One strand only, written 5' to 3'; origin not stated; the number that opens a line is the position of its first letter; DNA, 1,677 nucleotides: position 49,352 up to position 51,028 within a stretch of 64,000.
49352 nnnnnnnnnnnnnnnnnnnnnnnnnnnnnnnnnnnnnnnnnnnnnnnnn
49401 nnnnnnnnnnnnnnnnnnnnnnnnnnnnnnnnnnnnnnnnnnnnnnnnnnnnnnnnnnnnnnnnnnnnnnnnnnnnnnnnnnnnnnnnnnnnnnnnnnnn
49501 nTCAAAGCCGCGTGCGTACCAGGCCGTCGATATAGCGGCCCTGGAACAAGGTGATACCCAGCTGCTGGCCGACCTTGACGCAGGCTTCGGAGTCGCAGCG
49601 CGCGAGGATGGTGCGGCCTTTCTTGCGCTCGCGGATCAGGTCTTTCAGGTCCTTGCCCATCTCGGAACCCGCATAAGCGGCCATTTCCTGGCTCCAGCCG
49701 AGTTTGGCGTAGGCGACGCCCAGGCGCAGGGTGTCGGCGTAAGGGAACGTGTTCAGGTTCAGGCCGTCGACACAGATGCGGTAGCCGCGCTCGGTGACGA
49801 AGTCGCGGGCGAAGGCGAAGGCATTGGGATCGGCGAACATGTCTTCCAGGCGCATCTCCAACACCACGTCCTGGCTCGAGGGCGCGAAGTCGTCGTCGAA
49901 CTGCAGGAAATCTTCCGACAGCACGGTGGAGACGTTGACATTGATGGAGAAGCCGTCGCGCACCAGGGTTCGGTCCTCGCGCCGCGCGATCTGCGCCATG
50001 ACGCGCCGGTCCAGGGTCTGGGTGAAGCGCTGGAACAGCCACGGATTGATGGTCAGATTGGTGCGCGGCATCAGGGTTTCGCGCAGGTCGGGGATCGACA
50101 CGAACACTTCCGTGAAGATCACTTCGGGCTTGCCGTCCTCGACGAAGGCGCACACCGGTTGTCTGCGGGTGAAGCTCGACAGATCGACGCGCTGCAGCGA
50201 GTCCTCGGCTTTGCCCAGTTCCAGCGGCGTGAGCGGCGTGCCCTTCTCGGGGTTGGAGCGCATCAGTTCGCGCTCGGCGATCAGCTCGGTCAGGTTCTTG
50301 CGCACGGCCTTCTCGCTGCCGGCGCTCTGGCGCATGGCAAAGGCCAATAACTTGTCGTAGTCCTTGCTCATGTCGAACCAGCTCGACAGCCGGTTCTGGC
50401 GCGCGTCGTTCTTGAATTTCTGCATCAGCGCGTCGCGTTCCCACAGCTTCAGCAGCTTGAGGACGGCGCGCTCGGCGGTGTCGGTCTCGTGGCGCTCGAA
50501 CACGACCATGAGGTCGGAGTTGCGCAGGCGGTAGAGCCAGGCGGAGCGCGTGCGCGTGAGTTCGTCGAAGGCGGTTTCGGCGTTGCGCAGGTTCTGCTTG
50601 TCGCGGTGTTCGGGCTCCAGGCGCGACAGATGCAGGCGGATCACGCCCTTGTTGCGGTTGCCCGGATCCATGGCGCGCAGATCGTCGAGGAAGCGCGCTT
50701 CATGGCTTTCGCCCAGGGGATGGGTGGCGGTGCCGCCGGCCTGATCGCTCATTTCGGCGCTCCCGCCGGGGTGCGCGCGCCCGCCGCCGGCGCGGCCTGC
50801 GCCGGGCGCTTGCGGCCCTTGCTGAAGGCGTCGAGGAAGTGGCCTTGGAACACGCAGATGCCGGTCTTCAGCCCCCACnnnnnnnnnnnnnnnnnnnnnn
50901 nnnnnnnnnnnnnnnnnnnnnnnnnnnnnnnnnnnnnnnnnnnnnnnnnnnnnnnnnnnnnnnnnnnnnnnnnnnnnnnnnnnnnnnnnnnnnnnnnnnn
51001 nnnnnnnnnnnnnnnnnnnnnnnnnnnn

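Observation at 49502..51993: Both paralogues keep the EAL and GGDEF fold landmarks but have lost most catalytic residues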

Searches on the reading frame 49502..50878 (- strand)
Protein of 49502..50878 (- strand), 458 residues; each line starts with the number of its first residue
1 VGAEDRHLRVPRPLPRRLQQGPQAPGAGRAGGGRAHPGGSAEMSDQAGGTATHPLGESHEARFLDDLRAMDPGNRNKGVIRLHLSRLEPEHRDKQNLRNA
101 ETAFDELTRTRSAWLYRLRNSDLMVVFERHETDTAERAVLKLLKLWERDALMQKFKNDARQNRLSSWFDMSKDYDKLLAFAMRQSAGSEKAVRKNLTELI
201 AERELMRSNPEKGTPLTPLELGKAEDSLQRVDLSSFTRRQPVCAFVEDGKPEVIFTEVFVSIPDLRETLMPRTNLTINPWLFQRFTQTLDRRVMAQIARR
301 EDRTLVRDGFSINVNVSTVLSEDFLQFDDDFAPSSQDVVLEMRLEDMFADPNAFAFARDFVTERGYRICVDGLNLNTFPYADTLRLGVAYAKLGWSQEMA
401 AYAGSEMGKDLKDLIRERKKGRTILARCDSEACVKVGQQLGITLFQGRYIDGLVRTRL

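Call 3: search_protein_families(library=pfam, proteins=[window:49502-50878:-], max_evalue=10)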
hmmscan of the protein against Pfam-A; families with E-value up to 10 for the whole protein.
window:49502-50878:- (458 aa): 1 family
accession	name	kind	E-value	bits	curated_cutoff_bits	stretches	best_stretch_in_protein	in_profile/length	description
PF00563.25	EAL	-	3.2e-06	27.1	31.3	1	281-450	59-233/236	EAL domain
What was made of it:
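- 49517..50227 (-): B, EAL-like domain (residues about 176-412). It shows the same retained and lost pattern as A: E215, N271, E299, D329, K350, D387 and Q404-G405 are kept, and the second Asp is Gly and the general base is Ala. Pfam EAL E=3.2e-6 over residues 281-450 of the 458-aa ORF (call 3).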

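Call 4: search_protein_families(library=ncbifam, proteins=[window:49502-50878:-], max_evalue=10)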
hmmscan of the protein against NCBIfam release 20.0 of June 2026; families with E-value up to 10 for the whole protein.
window:49502-50878:- (458 aa): 0 families

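Call 8: find_homologous_proteins(query=window:49505-50752:-, max_evalue=0.001)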
Query seq(416 aa) (416 aa): 681 proteins with E <= 0.001 among 6342 candidates; the best 120 are listed.
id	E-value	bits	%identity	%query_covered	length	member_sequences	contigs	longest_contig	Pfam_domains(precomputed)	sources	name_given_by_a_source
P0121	1.6e-275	931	100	100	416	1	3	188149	PF00563.26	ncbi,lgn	-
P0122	1.1e-268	908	97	100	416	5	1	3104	PF00563.26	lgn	-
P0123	3.7e-268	907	97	100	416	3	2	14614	PF00563.26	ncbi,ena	-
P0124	3.1e-264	894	95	100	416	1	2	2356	PF00563.26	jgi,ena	-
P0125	6.9e-260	879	94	100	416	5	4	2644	-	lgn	-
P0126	3.3e-256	867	93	100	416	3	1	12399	PF00563.26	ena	-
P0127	4.7e-249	844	90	100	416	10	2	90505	PF00563.26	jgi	jgi:hypothetical protein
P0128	4.8e-232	788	84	99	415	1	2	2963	PF00563.26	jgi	jgi:hypothetical protein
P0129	2.1e-231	786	85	97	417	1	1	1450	-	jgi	jgi:hypothetical protein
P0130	1.1e-230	783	85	97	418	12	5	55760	-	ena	-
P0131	3.5e-230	782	83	99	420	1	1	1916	-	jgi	jgi:EAL domain-containing protein (putative c-di-GMP-specific phosphodiesterase class I)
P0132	4.7e-227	771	82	100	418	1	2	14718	PF00563.26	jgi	jgi:EAL domain-containing protein (putative c-di-GMP-specific phosphodiesterase class I)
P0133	1.4e-226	770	83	98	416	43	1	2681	PF00563.26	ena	-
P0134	1.6e-226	770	81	100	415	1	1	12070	-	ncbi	-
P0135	1.9e-226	769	82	100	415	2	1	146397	PF00563.26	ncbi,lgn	ncbi:MAG: hypothetical protein AB7E79_10980 [Rhodospirillaceae bacterium]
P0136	5.7e-226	768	82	99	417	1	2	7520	PF00563.26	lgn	-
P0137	5.9e-226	768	83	99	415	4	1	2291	PF00563.26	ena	-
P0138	6.3e-226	768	83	98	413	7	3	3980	PF00563.26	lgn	-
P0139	6.4e-226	768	83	98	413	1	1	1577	PF00563.26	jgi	jgi:hypothetical protein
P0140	6.9e-226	767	81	100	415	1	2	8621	PF00563.26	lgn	-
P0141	1.3e-225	767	82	99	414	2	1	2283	PF00563.26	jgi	jgi:hypothetical protein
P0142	3.9e-225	765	82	98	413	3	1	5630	PF00563.26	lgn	-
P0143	6.8e-225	764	82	100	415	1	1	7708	PF00563.26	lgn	-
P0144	1.9e-224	763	83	98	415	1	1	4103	PF00563.26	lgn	-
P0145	5.3e-224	761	83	98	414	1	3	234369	PF00563.26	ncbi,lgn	-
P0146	6.4e-224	761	82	99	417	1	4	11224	PF00563.26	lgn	-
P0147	6.9e-224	761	82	98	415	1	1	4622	PF00563.26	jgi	jgi:EAL domain-containing protein (putative c-di-GMP-specific phosphodiesterase class I)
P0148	7.8e-224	761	82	99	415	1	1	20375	PF00563.26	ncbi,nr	ncbi:MAG: EAL domain-containing protein [Rhodospirillaceae bacterium]|nr:EAL domain-containing prote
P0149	1.7e-223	760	81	100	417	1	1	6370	PF00563.26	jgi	-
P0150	1.8e-223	759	81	99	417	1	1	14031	PF00563.26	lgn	-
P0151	2.3e-223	759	81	99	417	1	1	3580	PF00563.26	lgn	-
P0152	3.1e-223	759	81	99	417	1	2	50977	PF00563.26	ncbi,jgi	jgi:hypothetical protein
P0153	4.2e-223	758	82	98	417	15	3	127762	PF00563.26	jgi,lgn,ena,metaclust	metaclust:\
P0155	5.0e-223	758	82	100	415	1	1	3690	PF00563.26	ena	-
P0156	5.9e-223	758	81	98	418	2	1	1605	PF00563.26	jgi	jgi:hypothetical protein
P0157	8.6e-223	757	81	99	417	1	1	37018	PF00563.26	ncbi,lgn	-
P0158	1.0e-222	757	81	99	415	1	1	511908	PF00563.26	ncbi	ncbi:MAG: hypothetical protein AB7H70_06330 [Rhodospirillaceae bacterium]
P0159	1.1e-222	757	82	99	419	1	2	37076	PF00563.26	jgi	jgi:hypothetical protein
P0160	1.8e-222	756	80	100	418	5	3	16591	PF00563.26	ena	-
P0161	2.5e-222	756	83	98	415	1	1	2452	PF00563.26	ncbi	-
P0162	2.9e-222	756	81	98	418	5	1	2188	PF00563.26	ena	-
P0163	3.7e-222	755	81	100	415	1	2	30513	PF00563.26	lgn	-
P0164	4.4e-222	755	81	100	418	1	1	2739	PF00563.26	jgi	jgi:hypothetical protein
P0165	5.2e-222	755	79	100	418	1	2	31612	PF00563.26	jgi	jgi:EAL domain-containing protein (putative c-di-GMP-specific phosphodiesterase class I)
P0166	5.8e-222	755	80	100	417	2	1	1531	PF00563.26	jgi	jgi:EAL domain-containing protein (putative c-di-GMP-specific phosphodiesterase class I)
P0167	6.7e-221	751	80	100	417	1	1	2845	PF00563.26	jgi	jgi:hypothetical protein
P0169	1.1e-220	750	80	100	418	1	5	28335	PF00563.26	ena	-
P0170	4.9e-220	748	80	100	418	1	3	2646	PF00563.26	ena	-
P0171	5.0e-220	748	81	99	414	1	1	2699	PF00563.26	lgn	-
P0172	9.0e-220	747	81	98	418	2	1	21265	PF00563.26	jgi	-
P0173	1.0e-219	747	80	100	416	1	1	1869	PF00563.26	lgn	-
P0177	9.1e-219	744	80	100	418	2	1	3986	PF00563.26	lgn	-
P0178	1.1e-218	744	80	100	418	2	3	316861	PF00563.26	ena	-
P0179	6.1e-218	741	80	100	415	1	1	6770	PF00563.26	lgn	-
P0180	1.3e-216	737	80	99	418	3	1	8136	PF00563.26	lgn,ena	-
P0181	1.8e-216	736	80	100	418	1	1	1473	PF00563.26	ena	-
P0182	6.0e-215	731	78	100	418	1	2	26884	PF00563.26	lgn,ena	-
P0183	6.3e-213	725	78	100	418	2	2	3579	PF00563.26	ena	-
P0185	1.3e-212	724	76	100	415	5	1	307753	PF00563.26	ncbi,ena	-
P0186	1.0e-209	714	76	100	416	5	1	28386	PF00563.26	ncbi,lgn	-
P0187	3.9e-198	676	71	100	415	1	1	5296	PF00563.26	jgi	jgi:EAL domain-containing protein (putative c-di-GMP-specific phosphodiesterase class I)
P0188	9.0e-194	662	70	99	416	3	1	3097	PF00563.26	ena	-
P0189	1.4e-193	661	69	99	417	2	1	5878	PF00563.26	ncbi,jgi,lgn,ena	jgi:EAL domain-containing protein (putative c-di-GMP-specific phosphodiesterase class I)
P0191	7.2e-192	655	70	100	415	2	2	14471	PF00563.26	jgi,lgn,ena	-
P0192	8.2e-192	655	70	100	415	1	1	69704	PF00563.26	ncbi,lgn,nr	ncbi:MAG: EAL domain-containing protein [Rhodospirillaceae bacterium]|nr:MAG: EAL domain-containing 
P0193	1.0e-191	655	71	97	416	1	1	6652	PF00563.26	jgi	jgi:hypothetical protein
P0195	3.2e-191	653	69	99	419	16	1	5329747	PF00563.26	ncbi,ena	-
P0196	1.1e-187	642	69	99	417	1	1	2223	PF00563.26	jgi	-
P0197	2.5e-187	641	72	94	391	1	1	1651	PF00563.26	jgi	jgi:hypothetical protein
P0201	2.2e-179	614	64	100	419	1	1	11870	PF00563.26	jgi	-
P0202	4.2e-179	613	64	100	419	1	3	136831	PF00563.26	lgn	-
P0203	4.9e-179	613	64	100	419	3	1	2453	PF00563.26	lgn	-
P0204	2.2e-178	611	64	100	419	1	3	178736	PF00563.26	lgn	-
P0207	2.8e-177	607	77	84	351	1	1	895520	PF00563.26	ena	-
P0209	8.6e-177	606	65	100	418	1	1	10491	PF00563.26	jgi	jgi:EAL domain-containing protein (putative c-di-GMP-specific phosphodiesterase class I)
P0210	6.4e-176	603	64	98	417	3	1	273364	PF00563.26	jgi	jgi:hypothetical protein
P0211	1.1e-175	602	64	98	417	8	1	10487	PF00563.26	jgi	jgi:EAL domain-containing protein (putative c-di-GMP-specific phosphodiesterase class I)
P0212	1.9e-175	601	64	100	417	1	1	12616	PF00563.26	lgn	-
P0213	6.1e-175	600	64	97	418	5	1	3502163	PF00563.26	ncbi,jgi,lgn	jgi:hypothetical protein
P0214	1.1e-174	599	63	100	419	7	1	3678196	PF00563.26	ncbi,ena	-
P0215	1.5e-174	599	63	100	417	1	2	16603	PF00563.26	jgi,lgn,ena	jgi:hypothetical protein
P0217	1.7e-174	598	63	100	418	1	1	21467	PF00563.26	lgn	-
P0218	1.9e-174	598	63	100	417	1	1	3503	PF00563.26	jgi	jgi:EAL domain-containing protein (putative c-di-GMP-specific phosphodiesterase class I)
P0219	2.3e-172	591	65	95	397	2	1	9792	PF00563.26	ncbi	-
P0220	3.0e-172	591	67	98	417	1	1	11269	PF00563.26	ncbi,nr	ncbi:MAG: EAL domain-containing protein [Rhodobacteraceae bacterium]|nr:EAL domain-containing protei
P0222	8.9e-171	586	62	98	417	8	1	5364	PF00563.26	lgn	-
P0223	2.4e-170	585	62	100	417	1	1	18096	PF00563.26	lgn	-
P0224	2.4e-170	585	62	100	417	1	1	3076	PF00563.26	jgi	-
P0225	2.4e-170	585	63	100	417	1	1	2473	PF00563.26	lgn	-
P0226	9.8e-170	583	61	100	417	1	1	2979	PF00563.26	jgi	jgi:EAL domain-containing protein (putative c-di-GMP-specific phosphodiesterase class I)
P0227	6.1e-169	580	61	100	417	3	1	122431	PF00563.26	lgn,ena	-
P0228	8.9e-168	576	60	100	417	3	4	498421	PF00563.26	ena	-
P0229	1.3e-167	576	63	100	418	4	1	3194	PF00563.26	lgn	-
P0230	1.1e-166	573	62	100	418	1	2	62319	PF00563.26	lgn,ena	-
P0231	5.9e-166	570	62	98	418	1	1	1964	PF00563.26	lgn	-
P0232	7.0e-165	567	84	73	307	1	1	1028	PF00563.26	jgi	jgi:EAL domain-containing protein (putative c-di-GMP-specific phosphodiesterase class I)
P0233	4.7e-161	554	61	98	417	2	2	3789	PF00563.26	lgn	-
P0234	3.2e-156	538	56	100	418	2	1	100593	PF00563.26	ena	-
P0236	1.1e-151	523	71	80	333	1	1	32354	PF00563.26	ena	-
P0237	1.6e-142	493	65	80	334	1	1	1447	PF00563.26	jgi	-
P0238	1.4e-141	490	64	84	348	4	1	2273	PF00563.26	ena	-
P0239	5.7e-134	465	64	76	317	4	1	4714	PF00563.26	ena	-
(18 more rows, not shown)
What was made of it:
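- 49502..50752 (-): Paralogue B, 416 aa, starting at the ATG at 50752. It is the B-type, the core form of the family. Its start overlaps the stop codon of A by 4 bases (ATGA). 100% identical to P0121 (call 8).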

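Call 16: find_encoding_contigs(protein=P0121, flank=10000, max_places=3)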
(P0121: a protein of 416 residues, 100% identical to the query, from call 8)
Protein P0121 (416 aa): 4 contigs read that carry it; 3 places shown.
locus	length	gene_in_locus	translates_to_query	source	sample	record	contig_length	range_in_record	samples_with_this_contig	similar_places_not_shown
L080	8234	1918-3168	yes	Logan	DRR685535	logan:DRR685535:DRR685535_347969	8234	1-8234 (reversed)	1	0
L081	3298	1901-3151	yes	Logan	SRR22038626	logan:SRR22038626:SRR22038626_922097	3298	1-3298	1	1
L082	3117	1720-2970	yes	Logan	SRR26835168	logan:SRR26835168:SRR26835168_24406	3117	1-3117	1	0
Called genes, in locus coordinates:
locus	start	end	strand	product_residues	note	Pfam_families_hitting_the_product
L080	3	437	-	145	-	?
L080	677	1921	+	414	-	PF00563:EAL (weak)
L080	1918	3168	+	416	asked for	PF00563:EAL (weak)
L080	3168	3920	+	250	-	PF00005:ABC_tran, PF13304:AAA_21 (weak)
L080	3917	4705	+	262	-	PF01061:ABC2_membrane, PF12698:ABC2_membrane_3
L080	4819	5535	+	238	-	PF04366:Ysc84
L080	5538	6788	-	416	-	PF04348:LppC, PF13458:Peripla_BP_6, PF01094:ANF_receptor, PF13458:Peripla_BP_6 (weak)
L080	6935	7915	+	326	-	PF00590:TP_methylase, PF23016:RsmI_C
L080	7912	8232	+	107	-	?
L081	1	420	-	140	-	?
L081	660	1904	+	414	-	PF00563:EAL (weak)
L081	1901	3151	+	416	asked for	PF00563:EAL (weak)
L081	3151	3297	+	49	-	?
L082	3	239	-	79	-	?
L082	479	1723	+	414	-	PF00563:EAL (weak)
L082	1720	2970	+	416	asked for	PF00563:EAL (weak)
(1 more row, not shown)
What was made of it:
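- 50749..51993 (-): Paralogue A, 414 aa. An A-type family member: a diverged duplicate found only together with B. The same gene is called on an identical contig (call 16).
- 49502..50752 (-): Gene call in call 16.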

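Call 62: search_dna_similar(query=window:49502-50752:-, collection=plasmids, mode=protein, max_evalue=1e-10, max_rows=15)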
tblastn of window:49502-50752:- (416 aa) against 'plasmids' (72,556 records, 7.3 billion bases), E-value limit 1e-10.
Records with a match: 9; places in all: 9; records where one place covers at least 80% of the query: 7.
Best place of each record, by identity: <60% 9.
By first word of the organism name: Azospirillum 9.
By predicted mobility (MOB-suite, as given by PLSDB): non-mobilizable 7; mobilizable 2.
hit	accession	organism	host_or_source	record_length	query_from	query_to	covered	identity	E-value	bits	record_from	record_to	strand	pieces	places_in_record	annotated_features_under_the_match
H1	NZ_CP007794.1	Azospirillum argentinense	Triticum aestivum L.,Root,wheat ...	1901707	20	413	95%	27.4%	2e-30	131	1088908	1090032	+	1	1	record has no annotation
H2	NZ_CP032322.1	Azospirillum argentinense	soil sample,Agricultural field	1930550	20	413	95%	27.4%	2e-30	131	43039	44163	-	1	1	record has no annotation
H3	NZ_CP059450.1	Azospirillum brasilense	Prokaryotes,soil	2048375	20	413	95%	27.4%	2e-30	131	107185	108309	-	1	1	none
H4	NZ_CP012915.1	Azospirillum brasilense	Digitaria eriantha,microbe,root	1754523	20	413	95%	27.4%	3e-30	130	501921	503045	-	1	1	none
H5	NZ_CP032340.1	Azospirillum brasilense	soil sample,Agricultural field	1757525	20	413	95%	27.4%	3e-30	130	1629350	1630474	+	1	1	none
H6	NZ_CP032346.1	Azospirillum brasilense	soil sample,Agricultural field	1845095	20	413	95%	27.4%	5e-30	130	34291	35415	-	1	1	record has no annotation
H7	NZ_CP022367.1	Azospirillum sp. TSH58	single cell,paddy soils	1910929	20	413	95%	27.4%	5e-30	130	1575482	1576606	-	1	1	record has no annotation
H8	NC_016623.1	Azospirillum lipoferum 4B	-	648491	178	410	56%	28.5%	1e-13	80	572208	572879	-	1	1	hypothetical protein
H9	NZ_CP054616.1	Azospirillum oryzae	cell culture,soil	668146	178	406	55%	27.0%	1e-12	78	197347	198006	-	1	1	hypothetical protein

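Call 63: get_annotated_region(hit=H4, flank=6000)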
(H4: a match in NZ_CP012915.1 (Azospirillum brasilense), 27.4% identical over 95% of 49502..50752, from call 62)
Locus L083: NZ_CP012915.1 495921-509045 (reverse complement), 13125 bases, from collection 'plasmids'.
description: Azospirillum brasilense strain Sp 7 plasmid ABSP7_p1, complete sequence
organism: Azospirillum brasilense (NCBI taxid 192)
taxonomy: Bacteria; Pseudomonadota; Alphaproteobacteria; Rhodospirillales; Azospirillaceae; Azospirillum; Azospirillum brasilense
host: -; source: Digitaria eriantha,microbe,root; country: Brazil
typing (MOB-suite, as given by PLSDB): non-mobilizable; replicon rep_cluster_622
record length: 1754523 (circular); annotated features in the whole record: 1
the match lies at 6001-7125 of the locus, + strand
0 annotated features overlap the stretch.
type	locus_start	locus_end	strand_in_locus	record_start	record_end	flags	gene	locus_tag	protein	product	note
